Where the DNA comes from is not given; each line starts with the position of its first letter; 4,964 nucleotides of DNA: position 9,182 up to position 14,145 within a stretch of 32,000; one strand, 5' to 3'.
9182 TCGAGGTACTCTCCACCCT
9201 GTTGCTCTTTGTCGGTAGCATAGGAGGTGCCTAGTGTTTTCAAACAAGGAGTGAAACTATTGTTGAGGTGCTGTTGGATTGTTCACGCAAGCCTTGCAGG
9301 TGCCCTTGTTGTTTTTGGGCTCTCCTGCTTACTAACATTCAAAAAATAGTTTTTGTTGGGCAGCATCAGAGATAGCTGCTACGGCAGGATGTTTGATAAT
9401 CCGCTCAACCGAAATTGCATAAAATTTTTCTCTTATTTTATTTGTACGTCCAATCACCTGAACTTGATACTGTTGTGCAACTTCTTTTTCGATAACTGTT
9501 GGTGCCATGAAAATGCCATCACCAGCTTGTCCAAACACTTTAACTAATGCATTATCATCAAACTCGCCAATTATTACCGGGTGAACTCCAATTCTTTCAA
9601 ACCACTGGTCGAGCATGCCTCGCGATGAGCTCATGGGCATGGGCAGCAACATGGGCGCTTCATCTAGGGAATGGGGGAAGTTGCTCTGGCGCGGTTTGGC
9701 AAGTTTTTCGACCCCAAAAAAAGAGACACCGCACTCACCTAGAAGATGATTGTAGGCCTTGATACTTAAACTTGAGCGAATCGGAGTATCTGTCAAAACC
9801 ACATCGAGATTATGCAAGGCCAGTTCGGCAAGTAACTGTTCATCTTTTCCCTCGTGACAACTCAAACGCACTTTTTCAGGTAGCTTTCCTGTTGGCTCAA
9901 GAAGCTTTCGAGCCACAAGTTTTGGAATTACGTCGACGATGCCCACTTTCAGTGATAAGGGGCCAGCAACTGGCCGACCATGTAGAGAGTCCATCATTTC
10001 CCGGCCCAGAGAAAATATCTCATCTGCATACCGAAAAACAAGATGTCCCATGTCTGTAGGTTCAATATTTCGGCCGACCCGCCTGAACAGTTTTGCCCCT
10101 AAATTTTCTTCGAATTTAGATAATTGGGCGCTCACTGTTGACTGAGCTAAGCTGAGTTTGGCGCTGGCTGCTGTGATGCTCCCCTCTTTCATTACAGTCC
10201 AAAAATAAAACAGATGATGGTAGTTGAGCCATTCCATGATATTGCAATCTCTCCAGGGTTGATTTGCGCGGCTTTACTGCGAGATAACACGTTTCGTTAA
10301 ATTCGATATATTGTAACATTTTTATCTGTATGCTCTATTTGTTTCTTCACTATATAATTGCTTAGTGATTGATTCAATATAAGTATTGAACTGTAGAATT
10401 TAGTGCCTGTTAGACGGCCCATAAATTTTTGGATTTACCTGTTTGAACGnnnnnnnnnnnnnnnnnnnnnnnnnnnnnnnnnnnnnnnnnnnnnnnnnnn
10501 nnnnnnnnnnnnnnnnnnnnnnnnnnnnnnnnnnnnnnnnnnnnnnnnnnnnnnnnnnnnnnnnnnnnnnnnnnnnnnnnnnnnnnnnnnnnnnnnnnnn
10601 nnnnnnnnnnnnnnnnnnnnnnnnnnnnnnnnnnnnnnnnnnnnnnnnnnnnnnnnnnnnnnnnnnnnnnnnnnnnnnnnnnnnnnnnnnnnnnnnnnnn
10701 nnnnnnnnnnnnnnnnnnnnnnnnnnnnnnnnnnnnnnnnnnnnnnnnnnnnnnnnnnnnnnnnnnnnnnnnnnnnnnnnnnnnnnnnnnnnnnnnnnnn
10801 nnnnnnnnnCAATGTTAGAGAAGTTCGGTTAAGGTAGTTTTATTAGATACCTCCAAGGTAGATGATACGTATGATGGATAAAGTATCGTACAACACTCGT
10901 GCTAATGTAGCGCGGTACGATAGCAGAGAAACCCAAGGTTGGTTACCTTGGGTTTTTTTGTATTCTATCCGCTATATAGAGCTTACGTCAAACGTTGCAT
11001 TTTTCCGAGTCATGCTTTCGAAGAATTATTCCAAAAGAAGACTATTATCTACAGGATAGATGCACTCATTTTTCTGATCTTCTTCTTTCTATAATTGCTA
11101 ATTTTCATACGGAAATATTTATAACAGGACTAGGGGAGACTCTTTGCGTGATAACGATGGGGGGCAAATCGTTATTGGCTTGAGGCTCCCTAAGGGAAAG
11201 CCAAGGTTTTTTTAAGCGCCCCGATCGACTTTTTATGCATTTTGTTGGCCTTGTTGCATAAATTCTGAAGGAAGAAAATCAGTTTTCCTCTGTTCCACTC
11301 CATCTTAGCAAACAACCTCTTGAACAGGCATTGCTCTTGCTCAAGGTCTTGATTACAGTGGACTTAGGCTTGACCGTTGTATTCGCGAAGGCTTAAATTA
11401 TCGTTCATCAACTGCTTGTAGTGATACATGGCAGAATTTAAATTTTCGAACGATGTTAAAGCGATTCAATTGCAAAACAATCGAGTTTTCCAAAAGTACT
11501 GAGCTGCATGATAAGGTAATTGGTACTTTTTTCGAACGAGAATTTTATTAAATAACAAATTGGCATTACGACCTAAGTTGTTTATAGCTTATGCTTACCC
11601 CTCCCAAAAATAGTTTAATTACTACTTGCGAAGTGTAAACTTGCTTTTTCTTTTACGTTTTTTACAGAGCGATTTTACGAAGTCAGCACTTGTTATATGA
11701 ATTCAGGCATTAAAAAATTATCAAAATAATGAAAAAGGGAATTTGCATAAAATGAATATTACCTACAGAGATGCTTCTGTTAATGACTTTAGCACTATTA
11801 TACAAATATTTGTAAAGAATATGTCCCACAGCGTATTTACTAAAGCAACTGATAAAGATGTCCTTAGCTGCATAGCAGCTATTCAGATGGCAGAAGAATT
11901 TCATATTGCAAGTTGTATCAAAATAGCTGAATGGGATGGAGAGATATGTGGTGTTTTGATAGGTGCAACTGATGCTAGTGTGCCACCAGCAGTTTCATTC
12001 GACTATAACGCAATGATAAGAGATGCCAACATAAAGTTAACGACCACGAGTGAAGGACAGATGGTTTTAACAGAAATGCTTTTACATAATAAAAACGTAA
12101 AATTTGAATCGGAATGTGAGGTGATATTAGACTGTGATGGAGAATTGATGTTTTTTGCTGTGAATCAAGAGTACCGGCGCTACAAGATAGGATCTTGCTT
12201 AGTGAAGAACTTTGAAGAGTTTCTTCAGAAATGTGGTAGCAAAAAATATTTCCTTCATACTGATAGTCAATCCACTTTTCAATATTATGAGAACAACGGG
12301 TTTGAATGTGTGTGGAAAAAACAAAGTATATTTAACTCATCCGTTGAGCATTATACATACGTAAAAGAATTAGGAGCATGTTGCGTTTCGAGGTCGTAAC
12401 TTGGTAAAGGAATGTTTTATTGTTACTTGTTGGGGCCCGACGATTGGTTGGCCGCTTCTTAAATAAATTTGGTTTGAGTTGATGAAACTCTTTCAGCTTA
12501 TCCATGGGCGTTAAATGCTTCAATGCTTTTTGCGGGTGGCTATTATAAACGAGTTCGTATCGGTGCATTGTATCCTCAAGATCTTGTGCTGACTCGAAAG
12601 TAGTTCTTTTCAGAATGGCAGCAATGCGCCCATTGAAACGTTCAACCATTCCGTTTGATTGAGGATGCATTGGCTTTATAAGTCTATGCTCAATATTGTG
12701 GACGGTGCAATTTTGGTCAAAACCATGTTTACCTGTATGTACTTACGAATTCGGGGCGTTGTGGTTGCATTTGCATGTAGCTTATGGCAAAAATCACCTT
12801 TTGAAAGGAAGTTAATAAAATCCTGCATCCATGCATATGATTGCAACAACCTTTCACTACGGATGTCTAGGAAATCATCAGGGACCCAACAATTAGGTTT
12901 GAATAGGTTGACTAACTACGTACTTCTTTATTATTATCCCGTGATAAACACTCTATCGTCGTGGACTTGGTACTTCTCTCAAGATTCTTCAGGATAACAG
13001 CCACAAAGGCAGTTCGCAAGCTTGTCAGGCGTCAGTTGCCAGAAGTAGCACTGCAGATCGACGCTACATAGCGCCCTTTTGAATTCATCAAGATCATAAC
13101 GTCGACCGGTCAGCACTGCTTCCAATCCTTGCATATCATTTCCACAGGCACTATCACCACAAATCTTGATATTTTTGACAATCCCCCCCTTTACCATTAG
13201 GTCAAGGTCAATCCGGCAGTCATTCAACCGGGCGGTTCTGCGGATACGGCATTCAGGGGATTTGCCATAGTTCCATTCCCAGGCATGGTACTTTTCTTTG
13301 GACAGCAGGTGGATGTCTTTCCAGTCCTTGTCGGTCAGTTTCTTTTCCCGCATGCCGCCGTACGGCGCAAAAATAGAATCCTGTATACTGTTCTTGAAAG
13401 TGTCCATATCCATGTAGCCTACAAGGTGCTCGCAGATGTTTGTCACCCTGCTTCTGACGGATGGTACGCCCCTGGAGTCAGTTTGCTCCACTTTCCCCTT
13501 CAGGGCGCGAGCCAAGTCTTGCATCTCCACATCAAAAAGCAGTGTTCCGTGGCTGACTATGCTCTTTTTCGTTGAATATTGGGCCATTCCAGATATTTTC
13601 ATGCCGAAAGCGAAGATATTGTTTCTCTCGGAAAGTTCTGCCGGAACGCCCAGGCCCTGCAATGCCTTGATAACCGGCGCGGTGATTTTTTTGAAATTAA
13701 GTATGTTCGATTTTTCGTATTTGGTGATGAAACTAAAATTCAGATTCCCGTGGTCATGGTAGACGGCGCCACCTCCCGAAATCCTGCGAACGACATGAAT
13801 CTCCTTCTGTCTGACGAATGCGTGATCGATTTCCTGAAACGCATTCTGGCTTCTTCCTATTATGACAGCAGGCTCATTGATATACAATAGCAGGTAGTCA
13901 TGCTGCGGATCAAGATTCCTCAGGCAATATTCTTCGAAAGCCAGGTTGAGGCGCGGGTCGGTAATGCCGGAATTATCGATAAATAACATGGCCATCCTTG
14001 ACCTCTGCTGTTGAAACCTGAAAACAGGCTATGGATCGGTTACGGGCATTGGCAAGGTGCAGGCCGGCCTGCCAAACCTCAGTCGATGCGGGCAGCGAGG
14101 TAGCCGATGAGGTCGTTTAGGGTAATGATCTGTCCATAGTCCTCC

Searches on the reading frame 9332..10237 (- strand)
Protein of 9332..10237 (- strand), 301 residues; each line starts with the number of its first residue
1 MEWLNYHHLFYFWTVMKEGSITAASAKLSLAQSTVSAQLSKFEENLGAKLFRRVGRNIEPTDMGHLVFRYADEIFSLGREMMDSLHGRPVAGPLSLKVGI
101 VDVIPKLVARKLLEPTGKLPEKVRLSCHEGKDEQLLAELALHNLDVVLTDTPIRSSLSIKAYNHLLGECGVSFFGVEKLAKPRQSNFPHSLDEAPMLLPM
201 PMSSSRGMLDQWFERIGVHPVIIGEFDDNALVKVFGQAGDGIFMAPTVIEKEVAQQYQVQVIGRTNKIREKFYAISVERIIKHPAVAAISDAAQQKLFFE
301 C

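Call 8: search_protein_families(library=pfam, proteins=[window:9332-10237:-], max_evalue=0.001)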
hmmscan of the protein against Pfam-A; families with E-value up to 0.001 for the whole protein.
window:9332-10237:- (301 aa): 2 families
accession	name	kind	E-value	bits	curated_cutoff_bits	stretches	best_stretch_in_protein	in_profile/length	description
PF00126.33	HTH_1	-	4.8e-18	65.3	26.6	1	7-64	2-59/60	Bacterial regulatory helix-turn-helix protein, lysR family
PF03466.25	LysR_substrate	-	1.3e-10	41.5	28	1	96-295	8-206/209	LysR substrate binding domain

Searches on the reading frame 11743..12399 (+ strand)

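Call 8: search_protein_families(library=pfam, proteins=[window:11743-12399:+], max_evalue=0.001)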
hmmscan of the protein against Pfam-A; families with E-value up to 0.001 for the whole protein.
window:11743-12399:+ (218 aa): 3 families
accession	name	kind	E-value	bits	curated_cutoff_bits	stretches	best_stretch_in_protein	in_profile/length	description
PF00583.31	Acetyltransf_1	-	3.2e-06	27.8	20.7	1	133-187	60-116/116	Acetyltransferase (GNAT) family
PF13508.13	Acetyltransf_7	-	5.1e-06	27.2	27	1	134-188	31-83/84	Acetyltransferase (GNAT) domain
PF13673.13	Acetyltransf_10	-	1e-05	26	23.6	1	130-194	49-114/128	Acetyltransferase (GNAT) domain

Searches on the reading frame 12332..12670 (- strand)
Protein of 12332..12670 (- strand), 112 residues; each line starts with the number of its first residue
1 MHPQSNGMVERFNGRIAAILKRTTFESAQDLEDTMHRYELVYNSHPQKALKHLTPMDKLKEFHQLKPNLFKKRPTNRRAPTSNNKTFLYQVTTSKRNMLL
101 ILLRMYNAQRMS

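Call 9: search_protein_families(library=pfam, proteins=[window:12332-12670:-], max_evalue=0.001)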
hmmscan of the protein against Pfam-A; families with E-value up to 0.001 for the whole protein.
window:12332-12670:- (112 aa): 1 family
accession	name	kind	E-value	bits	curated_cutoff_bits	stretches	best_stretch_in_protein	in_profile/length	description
PF13683.12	rve_3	-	1.3e-06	28.5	26.5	1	2-55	12-67/67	Integrase core domain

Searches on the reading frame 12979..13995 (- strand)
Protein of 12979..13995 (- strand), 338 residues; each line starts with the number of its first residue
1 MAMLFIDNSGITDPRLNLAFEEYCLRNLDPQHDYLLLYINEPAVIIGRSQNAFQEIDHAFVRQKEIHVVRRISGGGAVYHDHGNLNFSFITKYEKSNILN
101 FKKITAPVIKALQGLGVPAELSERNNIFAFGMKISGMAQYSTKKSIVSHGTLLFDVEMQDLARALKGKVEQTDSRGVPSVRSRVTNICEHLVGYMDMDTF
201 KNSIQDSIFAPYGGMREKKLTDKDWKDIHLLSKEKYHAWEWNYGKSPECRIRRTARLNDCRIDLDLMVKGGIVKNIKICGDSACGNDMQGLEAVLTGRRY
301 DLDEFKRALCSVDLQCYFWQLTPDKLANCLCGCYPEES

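Call 5: search_protein_families(library=ncbifam, proteins=[window:12979-13995:-], max_evalue=0.001)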
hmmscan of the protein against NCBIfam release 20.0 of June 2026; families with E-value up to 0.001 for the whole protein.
window:12979-13995:- (338 aa): 4 families
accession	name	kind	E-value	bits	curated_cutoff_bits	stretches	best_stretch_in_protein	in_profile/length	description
TIGR00545.2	lipoyltrans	equivalog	2.1e-112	375.3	280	1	3-330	1-327/328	lipoate--protein ligase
NF053790.1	LplA_LipA_fuse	exception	1.3e-70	238.7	800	1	13-332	14-326/606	bifunctional lipoate--protein ligase/lipoyl synthase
NF053750.1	LplA_large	exception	7.7e-31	107.4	480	1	14-243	10-246/248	lipoate-protein ligase large subunit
NF053751.1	LplAB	exception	4e-22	78.7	550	1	14-242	110-344/348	lipoate-protein ligase LplAB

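Call 6: search_protein_families(library=pfam, proteins=[window:12979-13995:-], max_evalue=0.01)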
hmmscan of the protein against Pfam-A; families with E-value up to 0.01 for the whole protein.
window:12979-13995:- (338 aa): 3 families
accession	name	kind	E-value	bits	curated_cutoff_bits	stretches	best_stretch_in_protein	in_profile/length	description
PF21948.1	LplA-B_cat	-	2.5e-62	210.9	27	1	13-207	1-198/200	Lipoyl protein ligase A/B catalytic domain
PF10437.14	Lip_prot_lig_C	-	1.1e-19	70.6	24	1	246-330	1-85/85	Bacterial lipoate protein ligase C-terminus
PF03099.24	BPL_LplA_LipB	-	9.4e-09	35.7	21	1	50-156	10-132/133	Biotin/lipoate A/B protein ligase family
